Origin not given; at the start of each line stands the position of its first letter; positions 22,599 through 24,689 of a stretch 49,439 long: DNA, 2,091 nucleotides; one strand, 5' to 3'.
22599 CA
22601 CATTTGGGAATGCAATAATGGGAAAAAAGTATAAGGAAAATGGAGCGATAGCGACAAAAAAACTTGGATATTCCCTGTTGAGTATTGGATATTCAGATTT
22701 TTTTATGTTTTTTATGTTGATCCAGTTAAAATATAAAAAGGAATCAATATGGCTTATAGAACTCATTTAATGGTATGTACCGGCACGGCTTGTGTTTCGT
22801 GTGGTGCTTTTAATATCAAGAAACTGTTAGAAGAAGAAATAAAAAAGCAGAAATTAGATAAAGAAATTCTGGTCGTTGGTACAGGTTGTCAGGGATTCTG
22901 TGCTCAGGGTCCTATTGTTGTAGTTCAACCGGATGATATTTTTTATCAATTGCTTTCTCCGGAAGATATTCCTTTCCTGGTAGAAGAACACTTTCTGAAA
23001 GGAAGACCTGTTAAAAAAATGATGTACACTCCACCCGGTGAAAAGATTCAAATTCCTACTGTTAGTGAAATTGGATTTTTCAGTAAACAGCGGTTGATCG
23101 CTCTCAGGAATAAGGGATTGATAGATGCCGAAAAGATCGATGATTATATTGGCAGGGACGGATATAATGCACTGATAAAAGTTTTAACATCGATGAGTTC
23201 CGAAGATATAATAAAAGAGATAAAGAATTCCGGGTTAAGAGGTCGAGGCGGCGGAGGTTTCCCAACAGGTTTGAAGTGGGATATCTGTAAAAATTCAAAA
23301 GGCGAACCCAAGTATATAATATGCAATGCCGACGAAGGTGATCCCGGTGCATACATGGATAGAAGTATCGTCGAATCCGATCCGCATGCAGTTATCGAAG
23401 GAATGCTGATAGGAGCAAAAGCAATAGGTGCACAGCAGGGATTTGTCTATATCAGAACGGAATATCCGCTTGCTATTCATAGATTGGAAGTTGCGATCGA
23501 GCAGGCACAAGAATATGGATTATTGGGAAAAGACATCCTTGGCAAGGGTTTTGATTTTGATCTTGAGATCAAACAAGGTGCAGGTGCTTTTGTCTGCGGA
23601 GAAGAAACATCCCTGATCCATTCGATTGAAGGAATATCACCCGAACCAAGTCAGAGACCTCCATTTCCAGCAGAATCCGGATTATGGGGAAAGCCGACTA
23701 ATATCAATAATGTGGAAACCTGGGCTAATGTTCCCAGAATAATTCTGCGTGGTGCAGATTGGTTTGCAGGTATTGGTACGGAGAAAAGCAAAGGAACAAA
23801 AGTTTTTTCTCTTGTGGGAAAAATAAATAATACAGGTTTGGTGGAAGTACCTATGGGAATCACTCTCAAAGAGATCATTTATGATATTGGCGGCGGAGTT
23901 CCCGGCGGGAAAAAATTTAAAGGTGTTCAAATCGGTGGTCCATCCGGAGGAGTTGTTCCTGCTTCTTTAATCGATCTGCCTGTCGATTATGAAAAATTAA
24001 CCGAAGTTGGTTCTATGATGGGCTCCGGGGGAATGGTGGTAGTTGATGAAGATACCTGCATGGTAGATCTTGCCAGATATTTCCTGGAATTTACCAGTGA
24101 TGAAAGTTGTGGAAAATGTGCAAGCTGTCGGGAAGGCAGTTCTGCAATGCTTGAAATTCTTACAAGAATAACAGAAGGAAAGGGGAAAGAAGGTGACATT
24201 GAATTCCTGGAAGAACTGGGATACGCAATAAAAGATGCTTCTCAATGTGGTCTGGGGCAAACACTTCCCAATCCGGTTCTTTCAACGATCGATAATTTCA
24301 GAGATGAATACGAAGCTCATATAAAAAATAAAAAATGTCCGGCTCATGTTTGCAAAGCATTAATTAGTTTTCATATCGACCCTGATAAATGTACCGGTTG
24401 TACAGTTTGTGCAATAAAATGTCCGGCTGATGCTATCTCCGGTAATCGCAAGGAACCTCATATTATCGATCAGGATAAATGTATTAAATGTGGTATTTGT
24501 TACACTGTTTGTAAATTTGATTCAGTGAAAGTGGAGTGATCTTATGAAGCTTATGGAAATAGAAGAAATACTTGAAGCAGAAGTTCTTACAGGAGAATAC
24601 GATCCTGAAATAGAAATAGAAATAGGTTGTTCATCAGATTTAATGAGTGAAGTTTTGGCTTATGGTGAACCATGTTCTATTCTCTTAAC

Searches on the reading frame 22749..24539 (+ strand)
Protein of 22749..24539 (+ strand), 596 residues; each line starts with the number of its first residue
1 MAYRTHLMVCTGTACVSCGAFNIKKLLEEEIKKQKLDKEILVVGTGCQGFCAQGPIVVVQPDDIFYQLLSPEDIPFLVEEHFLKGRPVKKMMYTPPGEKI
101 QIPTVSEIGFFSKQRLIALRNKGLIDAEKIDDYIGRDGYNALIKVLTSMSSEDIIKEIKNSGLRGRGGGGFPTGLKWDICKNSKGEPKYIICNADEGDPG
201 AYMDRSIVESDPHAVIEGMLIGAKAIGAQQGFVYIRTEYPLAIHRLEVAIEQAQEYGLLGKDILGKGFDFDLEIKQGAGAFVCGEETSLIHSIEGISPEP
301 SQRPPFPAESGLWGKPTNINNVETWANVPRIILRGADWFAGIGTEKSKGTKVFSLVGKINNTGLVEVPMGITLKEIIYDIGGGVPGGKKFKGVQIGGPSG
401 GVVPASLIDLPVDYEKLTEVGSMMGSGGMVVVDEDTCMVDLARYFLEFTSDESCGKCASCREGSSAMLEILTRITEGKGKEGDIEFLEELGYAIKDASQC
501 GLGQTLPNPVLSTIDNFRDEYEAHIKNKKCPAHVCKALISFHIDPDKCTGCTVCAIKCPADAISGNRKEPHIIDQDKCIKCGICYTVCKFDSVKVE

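Call 3: search_protein_families(library=pfam, proteins=[window:22749-24539:+], max_evalue=0.01)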
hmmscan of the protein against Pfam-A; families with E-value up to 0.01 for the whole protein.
window:22749-24539:+ (596 aa): 12 families
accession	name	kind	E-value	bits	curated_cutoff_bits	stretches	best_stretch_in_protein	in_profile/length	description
PF01512.22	Complex1_51K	-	4.1e-46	157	31.2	1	158-330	1-150/150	Nuo51 FMN-binding domain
PF10589.14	NADH_4Fe-4S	-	1e-31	109.1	23.5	1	440-524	1-85/85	NADH-ubiquinone oxidoreductase-F iron-sulfur binding region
PF00037.32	Fer4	-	1.6e-10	40.8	21.1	2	542-564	2-24/24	4Fe-4S binding domain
PF12837.12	Fer4_6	-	9.7e-09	35.2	25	2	541-563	2-24/24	4Fe-4S binding domain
PF14697.11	Fer4_21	-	2e-08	34.6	35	1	542-591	2-55/59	4Fe-4S dicluster domain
PF01257.25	2Fe-2S_thioredx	-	2.7e-08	34.2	24.8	1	4-79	65-142/145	Thioredoxin-like [2Fe-2S] ferredoxin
PF13237.11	Fer4_10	-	9.2e-07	29.1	25.5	1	543-588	4-52/53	4Fe-4S dicluster domain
PF12797.12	Fer4_2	-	1.9e-06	27.9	24.5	2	571-589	3-21/22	4Fe-4S binding domain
PF13187.11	Fer4_9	-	1e-05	25.9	27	1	547-589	1-48/52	4Fe-4S dicluster domain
PF10531.15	SLBB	-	2.2e-05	24.6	27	1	353-402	2-54/55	SLBB domain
PF22461.2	SLBB_2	-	2.6e-05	24.7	27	1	352-406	2-51/79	SLBB domain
PF12838.12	Fer4_7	-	3.6e-05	24.6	27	1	547-591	1-51/52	4Fe-4S dicluster domain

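Call 31: search_solved_structures(query=window:22749-24539:+, max_evalue=1e-30, show_alignments=1)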
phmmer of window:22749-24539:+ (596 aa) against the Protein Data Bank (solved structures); distinct sequences matched with E-value up to 1e-30: 63 (the best 60 are shown).
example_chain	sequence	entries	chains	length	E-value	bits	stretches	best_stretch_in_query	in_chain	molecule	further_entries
7t2r_B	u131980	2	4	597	1e-257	860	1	2-593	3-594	NiFe hydrogenase subunit B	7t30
7q4v_B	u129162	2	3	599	4e-252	841.5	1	1-593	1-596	Iron hydrogenase HydB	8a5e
9bov_B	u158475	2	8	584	5e-228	761.9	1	9-596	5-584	NADH dehydrogenase (Quinone)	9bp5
9n5u_B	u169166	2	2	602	6.6e-221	738.4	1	13-595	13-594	NfnB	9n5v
8oh5_B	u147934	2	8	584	3.2e-220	736.1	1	10-596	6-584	NAD-reducing hydrogenase subunit HoxF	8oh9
8a6t_B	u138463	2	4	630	7.1e-217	725.1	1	37-589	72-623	Electron bifurcating hydrogenase subunit HydB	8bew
7q4w_B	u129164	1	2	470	1.5e-214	717.4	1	130-593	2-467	Iron hydrogenase HydB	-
9mqx_B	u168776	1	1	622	3.6e-210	702.9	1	8-593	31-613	NADH:ubiquinone oxidoreductase, NADH-binding (51 kD) subunit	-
7p5h_B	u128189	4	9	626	3.8e-205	686.3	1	7-594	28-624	Fe-hydrogenase, subunit beta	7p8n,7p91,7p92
6vw7_B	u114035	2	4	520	8.6e-118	397.8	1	8-521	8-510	NAD-dependent formate dehydrogenase beta subunit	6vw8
2fug_1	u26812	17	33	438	2.6e-116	392.9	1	129-529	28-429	NADH-quinone oxidoreductase chain 1 | NADH-QUINONE OXIDOREDUCTASE SUBUNIT 1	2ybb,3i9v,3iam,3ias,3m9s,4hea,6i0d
7p64_F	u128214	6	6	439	1.8e-111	377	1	130-535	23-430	NADH-quinone oxidoreductase subunit F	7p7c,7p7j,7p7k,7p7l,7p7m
7awt_F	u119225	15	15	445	1.8e-111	376.9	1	130-535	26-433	NADH-quinone oxidoreductase subunit F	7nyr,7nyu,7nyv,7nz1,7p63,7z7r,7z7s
7p61_F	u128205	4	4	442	1.8e-111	376.9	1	130-535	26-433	NADH-quinone oxidoreductase subunit F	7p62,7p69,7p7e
9q8i_F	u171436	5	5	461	2e-111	376.8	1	130-535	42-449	NADH-quinone oxidoreductase subunit F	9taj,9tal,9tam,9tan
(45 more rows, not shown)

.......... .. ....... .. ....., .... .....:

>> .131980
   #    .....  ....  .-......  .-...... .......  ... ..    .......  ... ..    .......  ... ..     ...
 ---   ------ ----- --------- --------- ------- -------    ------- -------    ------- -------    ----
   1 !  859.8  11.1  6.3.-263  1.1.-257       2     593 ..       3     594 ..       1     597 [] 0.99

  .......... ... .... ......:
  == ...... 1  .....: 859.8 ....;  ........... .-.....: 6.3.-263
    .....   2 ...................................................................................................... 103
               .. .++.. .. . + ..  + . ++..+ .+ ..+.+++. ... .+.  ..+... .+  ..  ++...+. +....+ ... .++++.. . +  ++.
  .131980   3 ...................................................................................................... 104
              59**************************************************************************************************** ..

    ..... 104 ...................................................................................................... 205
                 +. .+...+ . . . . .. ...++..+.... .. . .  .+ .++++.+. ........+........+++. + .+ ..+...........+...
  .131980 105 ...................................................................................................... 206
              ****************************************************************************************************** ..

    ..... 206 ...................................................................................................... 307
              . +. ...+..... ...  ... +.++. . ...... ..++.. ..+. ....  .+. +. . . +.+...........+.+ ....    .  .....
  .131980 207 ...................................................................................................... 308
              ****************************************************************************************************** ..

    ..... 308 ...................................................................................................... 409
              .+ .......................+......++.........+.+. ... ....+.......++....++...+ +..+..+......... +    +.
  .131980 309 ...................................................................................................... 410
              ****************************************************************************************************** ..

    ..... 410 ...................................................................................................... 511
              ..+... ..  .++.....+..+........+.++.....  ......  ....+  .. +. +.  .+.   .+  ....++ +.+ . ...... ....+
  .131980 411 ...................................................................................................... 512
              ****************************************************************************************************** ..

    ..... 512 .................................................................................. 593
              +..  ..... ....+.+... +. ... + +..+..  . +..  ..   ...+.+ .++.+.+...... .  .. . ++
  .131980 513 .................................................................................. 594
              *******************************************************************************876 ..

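Call 36: search_protein_families(library=ncbifam, proteins=[window:22749-24539:+], max_evalue=0.00001)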
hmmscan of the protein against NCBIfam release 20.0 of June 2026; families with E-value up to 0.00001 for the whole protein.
window:22749-24539:+ (596 aa): 22 families
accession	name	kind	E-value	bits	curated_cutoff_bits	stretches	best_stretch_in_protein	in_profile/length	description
TIGR01959.1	nuoF_fam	equivalog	8.5e-150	498.7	558.65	1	128-525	12-410/410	NADH-quinone oxidoreductase subunit NuoF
NF008436.0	PRK11278.1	equivalog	7.9e-121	404.1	749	1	129-536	26-437/448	NADH-quinone oxidoreductase subunit NuoF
NF010120.0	PRK13596.1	equivalog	1.5e-119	399.4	389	1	142-531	31-423/433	NADH-quinone oxidoreductase subunit NuoF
NF041612.1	fdxn_Clost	equivalog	9.7e-15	55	150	1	14-91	23-100/102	2Fe-2S ferredoxin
TIGR04481.1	PR_assoc_PrdC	equivalog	1.7e-13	50.2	490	1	151-401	73-286/425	proline reductase-associated electron transfer protein PrdC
TIGR01945.1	rnfC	subfamily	2e-11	43.1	245.95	1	143-253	113-221/435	RnfABCDGE type electron transport complex subunit C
TIGR01944.1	rnfB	subfamily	1.2e-10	41.2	68.7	1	541-595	108-162/190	RnfABCDGE type electron transport complex subunit B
NF003454.1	PRK05035.1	equivalog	4.1e-10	38.8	345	1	143-254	115-223/556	electron transport complex subunit RsxC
NF040864.1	HgcB_ferredoxin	equivalog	1.2e-08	34.6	99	1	538-596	6-64/93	mercury methylation ferredoxin HgcB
NF058577.1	FdxA_fam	equivalog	2.7e-08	33.9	65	1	545-590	6-50/52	4Fe-4S ferredoxin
TIGR03294.1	FrhG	equivalog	4.9e-08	33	245.5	1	538-589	166-216/228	coenzyme F420 hydrogenase subunit gamma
NF003475.0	PRK05113.1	equivalog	5.1e-08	33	203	1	542-594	109-161/190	electron transport complex subunit RsxB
NF005415.0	PRK06991.1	equivalog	1e-07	31.9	281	1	542-594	81-133/284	electron transport complex subunit RsxB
NF041613.1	fdxn_Azotob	equivalog_domain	1.2e-07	32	195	1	14-89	23-98/107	2Fe-2S ferredoxin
TIGR01958.1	nuoE_fam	subfamily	2.9e-07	30.7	142.4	1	4-80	68-146/148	NADH-quinone oxidoreductase subunit NuoE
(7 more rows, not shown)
